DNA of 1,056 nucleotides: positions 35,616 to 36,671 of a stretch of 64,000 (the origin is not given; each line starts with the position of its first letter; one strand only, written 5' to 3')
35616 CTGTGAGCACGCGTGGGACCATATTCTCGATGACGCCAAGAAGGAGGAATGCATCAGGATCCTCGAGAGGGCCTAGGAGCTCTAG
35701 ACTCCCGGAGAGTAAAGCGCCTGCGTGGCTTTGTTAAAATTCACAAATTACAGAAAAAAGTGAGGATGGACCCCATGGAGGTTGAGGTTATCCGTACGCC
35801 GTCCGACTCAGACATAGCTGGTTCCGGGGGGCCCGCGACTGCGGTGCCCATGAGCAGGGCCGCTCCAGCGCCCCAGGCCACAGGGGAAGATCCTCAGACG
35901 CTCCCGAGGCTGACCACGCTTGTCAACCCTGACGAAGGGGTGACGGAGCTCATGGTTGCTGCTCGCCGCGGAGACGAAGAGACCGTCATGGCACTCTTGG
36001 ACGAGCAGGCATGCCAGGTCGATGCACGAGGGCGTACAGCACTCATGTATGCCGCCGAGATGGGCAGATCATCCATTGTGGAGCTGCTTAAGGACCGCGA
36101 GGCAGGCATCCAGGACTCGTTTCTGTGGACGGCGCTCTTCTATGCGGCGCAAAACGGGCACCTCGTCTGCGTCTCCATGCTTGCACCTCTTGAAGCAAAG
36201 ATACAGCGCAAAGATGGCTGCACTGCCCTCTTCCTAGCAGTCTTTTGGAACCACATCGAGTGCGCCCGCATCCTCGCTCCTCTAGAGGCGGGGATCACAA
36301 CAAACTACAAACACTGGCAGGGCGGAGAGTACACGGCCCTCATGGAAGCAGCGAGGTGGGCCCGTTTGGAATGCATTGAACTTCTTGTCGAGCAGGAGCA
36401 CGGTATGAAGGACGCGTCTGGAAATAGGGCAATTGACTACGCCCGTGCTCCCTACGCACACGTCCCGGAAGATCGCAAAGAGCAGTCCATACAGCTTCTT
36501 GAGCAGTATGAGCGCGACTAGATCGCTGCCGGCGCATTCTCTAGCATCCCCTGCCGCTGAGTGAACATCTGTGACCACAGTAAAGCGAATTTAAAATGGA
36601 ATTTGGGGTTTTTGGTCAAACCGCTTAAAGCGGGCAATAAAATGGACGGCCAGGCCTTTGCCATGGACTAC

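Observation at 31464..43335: Head-to-tail array of six ankyrin paralogs sharing a conserved C-terminal module, including a kinase-less member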

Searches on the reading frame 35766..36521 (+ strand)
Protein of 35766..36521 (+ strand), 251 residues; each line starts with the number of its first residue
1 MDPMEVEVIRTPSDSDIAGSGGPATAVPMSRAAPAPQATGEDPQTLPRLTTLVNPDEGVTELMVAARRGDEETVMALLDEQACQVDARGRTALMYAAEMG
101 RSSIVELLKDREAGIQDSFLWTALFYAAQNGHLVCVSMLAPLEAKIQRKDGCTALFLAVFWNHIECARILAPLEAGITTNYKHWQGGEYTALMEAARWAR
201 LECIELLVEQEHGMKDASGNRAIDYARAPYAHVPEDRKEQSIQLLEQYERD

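Call 3: search_protein_families(library=pfam, proteins=[window:35766-36521:+], max_evalue=0.01)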
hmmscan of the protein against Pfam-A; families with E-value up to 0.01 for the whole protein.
window:35766-36521:+ (251 aa): 6 families
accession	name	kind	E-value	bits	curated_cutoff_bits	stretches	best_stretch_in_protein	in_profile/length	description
PF12796.13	Ank_2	-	3e-32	111.5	27.3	3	109-178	18-85/90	Ankyrin repeats (3 copies)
PF00023.36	Ank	-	7.7e-25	86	21.1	2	89-109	2-22/33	Ankyrin repeat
PF13637.12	Ank_4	-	2.2e-18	66.4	22.7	1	62-108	1-49/50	Ankyrin repeats (many copies)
PF13606.12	Ank_3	-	9.7e-17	59.6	22.3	1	89-115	2-28/30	Ankyrin repeat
PF13857.12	Ank_5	-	9e-12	45.5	27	0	114-155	10-53/56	Ankyrin repeats (many copies)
PF24521.3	Ank_KRIT1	-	4.4e-05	23.7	80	1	60-108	20-65/149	KRIT1 ankyrin-repeats domain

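Call 7: find_homologous_proteins(query=window:35766-36521:+, max_evalue=1e-10)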
Query window:35766-36521:+ (251 aa): 9 proteins with E <= 1e-10 among 1934 candidates.
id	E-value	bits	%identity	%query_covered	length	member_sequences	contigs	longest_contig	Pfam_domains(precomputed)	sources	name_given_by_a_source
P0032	1.1e-150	518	91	100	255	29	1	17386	PF13606.13,PF13857.13,PF12796.14,PF00023.37,PF13637.13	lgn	-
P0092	1.5e-148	511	91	99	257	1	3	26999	PF13606.13,PF13857.13,PF12796.14,PF00023.37,PF13637.13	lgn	-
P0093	1.0e-33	135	45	48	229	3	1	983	PF13606.13,PF13857.13,PF12796.14,PF00023.37,PF13637.13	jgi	-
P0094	2.0e-27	115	40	53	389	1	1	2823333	PF13606.13,PF13857.13,PF13920.13,PF12796.14,PF00023.37,PF13637.13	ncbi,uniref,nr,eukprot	ncbi:Ankyrin repeat protein 2 [Giardia muris]|uniref:Ankyrin repeat protein 2 n=1 Tax=Giardia muris 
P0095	1.9e-24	105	39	54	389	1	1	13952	PF13606.13,PF13857.13,PF13920.13,PF12796.14,PF00023.37,PF13637.13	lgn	-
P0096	4.3e-20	91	33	70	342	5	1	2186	PF13606.13,PF13857.13,PF12796.14,PF00023.37,PF13637.13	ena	-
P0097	3.9e-13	68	34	62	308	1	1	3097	PF13606.13,PF13857.13,PF23745.2,PF12796.14,PF00023.37,PF13637.13,PF24521.3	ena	-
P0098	1.0e-12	67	29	60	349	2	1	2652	PF13606.13,PF13857.13,PF28177.1,PF23745.2,PF12796.14,PF00023.37,PF13637.13,PF24521.3,PF26344.1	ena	-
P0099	2.4e-12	65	32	62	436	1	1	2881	PF13606.13,PF13857.13,PF12796.14,PF00023.37,PF13637.13,PF24521.3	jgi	jgi:ankyrin repeat protein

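Call 21: find_encoding_contigs(protein=P0094, flank=10000, max_places=3)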
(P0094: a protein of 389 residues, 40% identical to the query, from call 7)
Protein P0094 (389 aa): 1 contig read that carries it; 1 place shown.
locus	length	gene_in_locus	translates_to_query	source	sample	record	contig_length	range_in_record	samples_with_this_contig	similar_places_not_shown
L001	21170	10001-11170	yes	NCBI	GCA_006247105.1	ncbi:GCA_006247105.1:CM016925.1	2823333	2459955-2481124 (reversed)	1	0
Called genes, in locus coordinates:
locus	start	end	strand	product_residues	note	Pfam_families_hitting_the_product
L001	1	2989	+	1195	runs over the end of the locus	PF00023:Ank (faint), PF12796:Ank_2, PF13606:Ank_3 (faint), PF13637:Ank_4 (faint), PF13857:Ank_5 (faint), PF13920:zf-C3HC4_3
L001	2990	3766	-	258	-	-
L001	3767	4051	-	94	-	-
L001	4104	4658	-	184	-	-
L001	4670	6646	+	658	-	PF12796:Ank_2 (weak), PF13637:Ank_4 (faint), PF00023:Ank (faint), PF13606:Ank_3 (faint), PF13857:Ank_5 (faint), PF12796:Ank_2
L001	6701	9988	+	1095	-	PF13637:Ank_4 (faint), PF13857:Ank_5 (faint), PF00023:Ank (faint), PF12796:Ank_2, PF13606:Ank_3 (faint), PF12796:Ank_2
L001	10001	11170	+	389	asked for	PF00023:Ank (faint), PF12796:Ank_2 (weak), PF13606:Ank_3 (faint), PF13637:Ank_4 (faint), PF13857:Ank_5 (faint), PF12796:Ank_2, PF13920:zf-C3HC4_3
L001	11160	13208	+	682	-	PF12796:Ank_2, PF13637:Ank_4 (faint), PF13857:Ank_5 (faint), PF00023:Ank (faint), PF13606:Ank_3 (faint), PF06005:ZapB (faint), PF12796:Ank_2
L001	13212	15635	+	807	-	PF12796:Ank_2, PF13637:Ank_4 (faint), PF13857:Ank_5 (faint), PF00023:Ank (faint), PF13606:Ank_3 (faint), PF12796:Ank_2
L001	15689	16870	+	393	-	-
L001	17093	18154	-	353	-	-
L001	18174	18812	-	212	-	-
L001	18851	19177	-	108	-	-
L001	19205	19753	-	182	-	-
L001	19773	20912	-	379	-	-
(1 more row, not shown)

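Call 71: find_related_loci(query=A3, collection=metagenome_contigs, flank=10000)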
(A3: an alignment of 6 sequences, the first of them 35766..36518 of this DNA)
Query A3 (251 aa) in metagenome_contigs; peptide patterns used: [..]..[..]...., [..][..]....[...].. (x = any residue, [..] = any of these).
600 stretches matched a pattern (row limit reached: there are more); 316 encode a relative of the query (tblastn E <= 1e-3); the best 80 are kept; 80 distinct loci.
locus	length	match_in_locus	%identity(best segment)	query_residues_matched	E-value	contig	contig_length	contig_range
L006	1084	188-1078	43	56-250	3e-29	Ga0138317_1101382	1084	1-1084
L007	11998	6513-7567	37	43-245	5e-18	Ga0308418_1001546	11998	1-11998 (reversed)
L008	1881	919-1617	32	55-232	1e-17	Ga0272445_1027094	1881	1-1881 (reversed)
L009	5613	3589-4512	36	53-226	5e-17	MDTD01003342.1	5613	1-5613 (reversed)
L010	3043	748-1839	36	56-210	7e-17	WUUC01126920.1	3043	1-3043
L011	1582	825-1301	37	56-215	9e-17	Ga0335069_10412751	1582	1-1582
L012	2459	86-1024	36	58-226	2e-16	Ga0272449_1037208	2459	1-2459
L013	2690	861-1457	31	40-251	3e-16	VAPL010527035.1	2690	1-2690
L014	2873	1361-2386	36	55-220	7e-16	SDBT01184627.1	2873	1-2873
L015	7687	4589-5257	29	47-218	1e-15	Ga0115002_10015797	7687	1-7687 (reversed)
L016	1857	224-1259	33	58-248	2e-15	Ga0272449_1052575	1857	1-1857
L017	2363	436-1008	36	56-208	4e-15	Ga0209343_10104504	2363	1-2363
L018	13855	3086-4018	35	57-221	6e-15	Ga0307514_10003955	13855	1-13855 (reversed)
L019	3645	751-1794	40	53-226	9e-15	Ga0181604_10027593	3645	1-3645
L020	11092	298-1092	35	57-226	2e-14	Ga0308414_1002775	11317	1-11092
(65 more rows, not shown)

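Call 72: predict_structure(alignment_id=A3)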
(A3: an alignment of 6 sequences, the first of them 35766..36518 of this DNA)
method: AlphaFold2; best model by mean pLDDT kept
length: 251 residues; sequences in the alignment: 6
mean_pLDDT: 81.7   pTM: 0.75
mean pLDDT of the five models: 81.7, 81.2, 81.2, 80.4, 79.9
residues with pLDDT >= 90: 177; 70-90: 17; 50-70: 2; < 50: 55
segments of 3 or more residues with pLDDT < 50: 1-55
pLDDT, mean of each block of 10 residues (from residue 1): 34 31 28 31 38 60 98 97 96 98 98 96 98 99 96 97 98 97 88 97 97 95 94 93 92 61
secondary structure, 60 per line:
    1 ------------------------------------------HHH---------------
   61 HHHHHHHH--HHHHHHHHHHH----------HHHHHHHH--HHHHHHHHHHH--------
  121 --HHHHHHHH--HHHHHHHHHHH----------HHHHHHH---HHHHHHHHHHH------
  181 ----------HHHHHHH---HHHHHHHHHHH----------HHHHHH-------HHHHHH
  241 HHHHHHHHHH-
elements in order: H61-68 H71-81 H92-99 H102-112 H123-130 H133-143 H154-160 H164-174 H191-197 H201-211 H222-227 H235-250

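Call 78: fold_search(model_id=the predicted structure, library=pdb)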
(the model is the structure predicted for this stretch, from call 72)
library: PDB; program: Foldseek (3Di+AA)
matches with E <= 10: 1175; with E <= 0.001: 671
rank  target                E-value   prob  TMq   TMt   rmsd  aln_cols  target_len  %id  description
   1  7ujj_G                9.5e-09  1.00  0.62  0.82   2.5       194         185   27  Stx2a and DARPin complex (released 2023-04-12)
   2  7tbn_A                9.9e-09  1.00  0.62  0.42   2.8       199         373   28  LOV2-DARPIN fusion : D11 (released 2023-07-05)
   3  7tbn_B                1.2e-08  1.00  0.63  0.43   2.4       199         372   28  LOV2-DARPIN fusion : D11 (released 2023-07-05)
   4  5y4e_A                1.8e-08  1.00  0.65  0.70   4.0       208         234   25  Crystal Structure of AnkB Ankyrin Repeats R8-14 in complex with autoinhibition segment AI-b (released 2017-09-13)
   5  7qnl                  2.0e-08  1.00  0.63  0.66   2.4       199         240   28  LOV2-DARPIN FUSION - D4_DeltaLOV (released 2023-07-05)
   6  2dwz_A                2.0e-08  1.00  0.59  0.65   4.6       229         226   20  Structure of the Oncoprotein Gankyrin in Complex with S6 ATPase of the 26S Proteasome (released 2007-08-28)
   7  7tcd                  2.1e-08  1.00  0.63  0.37   2.5       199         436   28  LOV2-DARPIN fusion: D13 (released 2023-07-05)
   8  1uoh                  3.6e-08  1.00  0.64  0.71   2.8       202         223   24  HUMAN GANKYRIN (released 2003-10-30)
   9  4qfv_A                4.5e-08  1.00  0.53  0.58  11.9       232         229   25  Crystal structure of a unique ankyrin (released 2015-05-06)
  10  7xce                  4.8e-08  1.00  0.65  0.67   3.1       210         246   25  Crystal structure of Ankyrin G in complex with neurofascin (released 2022-09-21)
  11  4o60_B                5.3e-08  1.00  0.61  0.66   3.6       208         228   29  Structure of ankyrin repeat protein (released 2015-03-25)
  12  5y4e_B                5.5e-08  1.00  0.65  0.71   3.7       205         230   26  Crystal Structure of AnkB Ankyrin Repeats R8-14 in complex with autoinhibition segment AI-b (released 2017-09-13)
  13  7tbq_A                5.8e-08  1.00  0.61  0.42   2.8       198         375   28  LOV2-DARPIN fusion : D7 (released 2023-07-05)
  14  4nik_A                6.7e-08  1.00  0.62  0.69   2.8       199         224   24  Structure of human Gankyrin in complex to the single chain antibody F5 (released 2014-09-10)
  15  3b7b_A                8.2e-08  1.00  0.53  0.56   6.9       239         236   18  EuHMT1 (Glp) Ankyrin Repeat Domain (Structure 1) (released 2008-02-12)
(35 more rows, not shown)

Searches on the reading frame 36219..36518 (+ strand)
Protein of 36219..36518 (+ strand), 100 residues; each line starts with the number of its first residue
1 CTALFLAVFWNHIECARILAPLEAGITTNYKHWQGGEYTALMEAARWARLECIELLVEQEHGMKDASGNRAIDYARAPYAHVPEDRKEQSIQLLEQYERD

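Call 27: search_protein_representatives(protein=window:36219-36518:+)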
Query: 100 residues. Proteins with E-value up to 0.001 (for the whole library): 1472; up to 1e-10: 286; up to 1e-30: 13. The best 150 are listed.
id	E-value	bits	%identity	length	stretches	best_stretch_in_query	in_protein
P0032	1.2e-63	228.1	70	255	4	1-99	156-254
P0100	2.2e-52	192.0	44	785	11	2-67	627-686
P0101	9.4e-39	148.2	42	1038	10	2-72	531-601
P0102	7.6e-37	142.1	41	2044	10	2-75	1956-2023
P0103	4.1e-35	136.6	43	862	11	2-75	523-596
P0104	1.9e-34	134.4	38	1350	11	2-72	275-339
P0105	7.3e-34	132.5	40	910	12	2-71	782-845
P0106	7.4e-34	132.5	46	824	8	2-75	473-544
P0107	1.9e-33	131.2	42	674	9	2-75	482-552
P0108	4.4e-32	126.8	38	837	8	2-75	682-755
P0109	4.8e-31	123.5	42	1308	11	2-73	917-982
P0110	6.8e-31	123.0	38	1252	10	2-79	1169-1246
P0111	7.2e-31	122.9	41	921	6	2-73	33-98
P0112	1.6e-30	121.8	42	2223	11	2-76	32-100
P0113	5.3e-30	120.2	41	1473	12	38-76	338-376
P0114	1.0e-29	119.2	37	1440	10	2-77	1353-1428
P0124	1.2e-25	106.2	42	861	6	2-69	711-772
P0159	1.5e-19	86.6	41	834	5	2-88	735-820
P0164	3.8e-19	85.3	38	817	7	1-73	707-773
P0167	8.5e-19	84.2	44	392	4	2-76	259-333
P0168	8.6e-19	84.2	38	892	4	4-83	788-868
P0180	5.1e-18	81.7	35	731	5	1-98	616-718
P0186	9.2e-18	80.9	39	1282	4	2-77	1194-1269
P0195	4.2e-17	78.7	39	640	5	2-98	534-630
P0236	5.1e-15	72.1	37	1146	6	1-99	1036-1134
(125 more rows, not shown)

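Call 35: list_cluster_members(proteins=[P0164, P0114, P0168, P0186, P0159, P0236, P0195, P0167, P0180, P0124])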
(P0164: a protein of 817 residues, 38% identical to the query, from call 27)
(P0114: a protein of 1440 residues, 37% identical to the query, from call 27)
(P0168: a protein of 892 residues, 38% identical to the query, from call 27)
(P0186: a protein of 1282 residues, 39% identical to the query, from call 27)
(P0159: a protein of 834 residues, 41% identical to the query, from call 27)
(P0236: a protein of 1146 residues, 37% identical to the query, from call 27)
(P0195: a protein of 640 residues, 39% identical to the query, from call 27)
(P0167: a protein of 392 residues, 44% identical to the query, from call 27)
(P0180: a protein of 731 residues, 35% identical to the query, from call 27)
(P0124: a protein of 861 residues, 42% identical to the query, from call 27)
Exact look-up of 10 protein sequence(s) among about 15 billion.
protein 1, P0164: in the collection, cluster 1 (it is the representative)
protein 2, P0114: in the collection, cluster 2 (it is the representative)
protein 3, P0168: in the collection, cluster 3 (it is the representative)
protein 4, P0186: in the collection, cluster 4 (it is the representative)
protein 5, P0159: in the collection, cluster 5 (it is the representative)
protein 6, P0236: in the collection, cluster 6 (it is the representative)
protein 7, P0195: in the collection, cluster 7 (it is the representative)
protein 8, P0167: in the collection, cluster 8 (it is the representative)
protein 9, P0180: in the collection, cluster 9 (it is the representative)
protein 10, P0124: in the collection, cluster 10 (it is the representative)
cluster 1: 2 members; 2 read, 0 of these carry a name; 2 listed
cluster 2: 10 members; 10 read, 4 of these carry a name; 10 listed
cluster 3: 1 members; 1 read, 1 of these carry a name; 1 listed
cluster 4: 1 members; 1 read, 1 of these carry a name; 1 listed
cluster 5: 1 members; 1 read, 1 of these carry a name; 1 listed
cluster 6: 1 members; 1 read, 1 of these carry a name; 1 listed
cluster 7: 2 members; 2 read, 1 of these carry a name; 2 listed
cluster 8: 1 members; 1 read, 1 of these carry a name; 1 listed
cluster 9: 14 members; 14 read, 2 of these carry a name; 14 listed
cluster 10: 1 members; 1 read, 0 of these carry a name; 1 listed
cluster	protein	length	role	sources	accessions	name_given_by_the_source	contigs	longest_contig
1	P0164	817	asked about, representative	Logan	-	-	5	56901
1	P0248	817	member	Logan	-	-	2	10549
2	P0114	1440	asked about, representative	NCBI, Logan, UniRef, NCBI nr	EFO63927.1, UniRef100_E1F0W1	Protein 21.1 [Giardia lamblia P15] | Protein 21.1 n=1 Tax=Giardia intestinalis (strain P15) TaxID=658858 RepID=E1F0W1_GIAIA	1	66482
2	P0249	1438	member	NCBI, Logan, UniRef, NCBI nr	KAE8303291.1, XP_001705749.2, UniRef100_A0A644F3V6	Ankyrin repeat protein 1 [Giardia duodenalis] | Ankyrin repeat protein 1 n=1 Tax=Giardia intestinalis (strain ATCC 50803 / WB clone C6) ... | Ankyrin repeat protein 1 [Giardia intestinalis]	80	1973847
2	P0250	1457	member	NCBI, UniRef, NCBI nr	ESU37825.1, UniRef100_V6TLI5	Ankyrin repeat protein [Giardia duodenalis] | Ankyrin repeat protein n=1 Tax=Giardia intestinalis TaxID=5741 RepID=V6TLI5_GIAIN | Ankyrin repeat protein [Giardia intestinalis]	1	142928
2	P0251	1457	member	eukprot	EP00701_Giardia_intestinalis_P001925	XP_001705749.1 Protein 21.1 [Giardia lamblia ATCC 50803]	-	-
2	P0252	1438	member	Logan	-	-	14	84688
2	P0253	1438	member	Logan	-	-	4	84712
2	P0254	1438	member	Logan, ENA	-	-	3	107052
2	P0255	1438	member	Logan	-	-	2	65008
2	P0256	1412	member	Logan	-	-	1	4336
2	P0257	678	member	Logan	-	-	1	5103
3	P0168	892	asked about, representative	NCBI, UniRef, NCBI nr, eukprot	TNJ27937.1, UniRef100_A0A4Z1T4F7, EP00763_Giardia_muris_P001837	Ankyrin repeat protein 1 [Giardia muris] | Ankyrin repeat protein 1 n=1 Tax=Giardia muris TaxID=5742 RepID=A0A4Z1T4F7_GIAMU | TNJ27937.1 Ankyrin repeat protein 1 [Giardia muris]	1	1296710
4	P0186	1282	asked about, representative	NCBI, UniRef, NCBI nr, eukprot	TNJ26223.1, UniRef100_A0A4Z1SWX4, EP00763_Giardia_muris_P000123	Ankyrin repeat protein 1 [Giardia muris] | Ankyrin repeat protein 1 n=1 Tax=Giardia muris TaxID=5742 RepID=A0A4Z1SWX4_GIAMU | TNJ26223.1 Ankyrin repeat protein 1 [Giardia muris]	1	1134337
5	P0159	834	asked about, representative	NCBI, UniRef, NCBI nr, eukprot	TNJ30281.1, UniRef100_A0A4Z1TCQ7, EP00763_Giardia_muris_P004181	Kinase, NEK [Giardia muris] | Kinase, NEK n=1 Tax=Giardia muris TaxID=5742 RepID=A0A4Z1TCQ7_GIAMU | TNJ30281.1 Kinase, NEK [Giardia muris]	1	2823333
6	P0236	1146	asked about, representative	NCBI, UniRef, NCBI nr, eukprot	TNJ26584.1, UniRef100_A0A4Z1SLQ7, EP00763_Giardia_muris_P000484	Kinase, NEK [Giardia muris] | Kinase, NEK n=1 Tax=Giardia muris TaxID=5742 RepID=A0A4Z1SLQ7_GIAMU | TNJ26584.1 Kinase, NEK [Giardia muris]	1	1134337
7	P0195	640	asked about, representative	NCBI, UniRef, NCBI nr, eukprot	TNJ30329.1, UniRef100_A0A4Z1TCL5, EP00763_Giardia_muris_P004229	Ankyrin repeat protein 1 [Giardia muris] | Ankyrin repeat protein 1 n=1 Tax=Giardia muris TaxID=5742 RepID=A0A4Z1TCL5_GIAMU | TNJ30329.1 Ankyrin repeat protein 1 [Giardia muris]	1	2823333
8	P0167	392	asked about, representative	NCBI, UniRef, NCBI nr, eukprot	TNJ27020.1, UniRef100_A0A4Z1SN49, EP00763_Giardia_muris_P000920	Ankyrin repeat protein 1 [Giardia muris] | Ankyrin repeat protein 1 n=1 Tax=Giardia muris TaxID=5742 RepID=A0A4Z1SN49_GIAMU | TNJ27020.1 Ankyrin repeat protein 1 [Giardia muris]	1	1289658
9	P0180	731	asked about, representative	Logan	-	-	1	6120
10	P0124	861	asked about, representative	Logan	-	-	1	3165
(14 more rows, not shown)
